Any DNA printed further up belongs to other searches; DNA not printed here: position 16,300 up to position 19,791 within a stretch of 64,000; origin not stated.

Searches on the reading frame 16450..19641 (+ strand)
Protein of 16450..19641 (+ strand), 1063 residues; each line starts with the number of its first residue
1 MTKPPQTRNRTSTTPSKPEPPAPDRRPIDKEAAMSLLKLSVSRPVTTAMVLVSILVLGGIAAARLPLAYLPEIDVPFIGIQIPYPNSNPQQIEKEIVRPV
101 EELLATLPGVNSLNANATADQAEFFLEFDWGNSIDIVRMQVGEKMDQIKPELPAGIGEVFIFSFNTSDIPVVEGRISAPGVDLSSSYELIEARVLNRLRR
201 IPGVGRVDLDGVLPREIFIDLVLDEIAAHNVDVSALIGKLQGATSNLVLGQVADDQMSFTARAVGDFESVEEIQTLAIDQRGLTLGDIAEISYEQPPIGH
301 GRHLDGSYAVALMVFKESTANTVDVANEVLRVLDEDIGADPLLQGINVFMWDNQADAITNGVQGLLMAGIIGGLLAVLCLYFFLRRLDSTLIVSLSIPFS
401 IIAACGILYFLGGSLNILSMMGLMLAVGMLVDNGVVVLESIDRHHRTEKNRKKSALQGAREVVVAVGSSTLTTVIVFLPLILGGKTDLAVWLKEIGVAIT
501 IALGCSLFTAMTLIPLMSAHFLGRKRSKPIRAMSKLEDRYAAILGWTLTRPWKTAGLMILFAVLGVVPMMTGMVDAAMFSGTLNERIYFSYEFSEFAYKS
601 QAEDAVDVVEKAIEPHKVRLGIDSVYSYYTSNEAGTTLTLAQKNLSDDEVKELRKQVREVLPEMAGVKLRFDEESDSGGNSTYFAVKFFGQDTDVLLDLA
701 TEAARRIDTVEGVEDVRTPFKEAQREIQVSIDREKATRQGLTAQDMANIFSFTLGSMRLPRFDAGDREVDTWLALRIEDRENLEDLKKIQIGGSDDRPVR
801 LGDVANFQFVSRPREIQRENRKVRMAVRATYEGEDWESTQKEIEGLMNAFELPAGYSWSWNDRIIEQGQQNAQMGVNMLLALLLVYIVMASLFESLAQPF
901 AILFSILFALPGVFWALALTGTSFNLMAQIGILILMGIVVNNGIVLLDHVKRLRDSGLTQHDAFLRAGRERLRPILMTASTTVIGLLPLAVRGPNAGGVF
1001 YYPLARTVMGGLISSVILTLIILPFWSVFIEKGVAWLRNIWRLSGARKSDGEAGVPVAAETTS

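Call 51: search_protein_families(library=pfam, proteins=[window:16450-19641:+], max_evalue=0.001)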
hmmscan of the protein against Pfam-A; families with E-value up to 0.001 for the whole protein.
window:16450-19641:+ (1063 aa): 3 families
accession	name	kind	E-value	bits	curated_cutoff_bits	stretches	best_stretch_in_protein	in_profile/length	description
PF00873.25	ACR_tran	-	1.7e-178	595.9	28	1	37-1026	2-1016/1021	AcrB/AcrD/AcrF family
PF02355.23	SecD_SecF_C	-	4.6e-10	39.7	20.5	1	876-1024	35-184/189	Protein export membrane protein SecD/SecF, C-terminal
PF03176.21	MMPL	-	9.7e-07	28.5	20.5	1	361-544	141-317/333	MMPL family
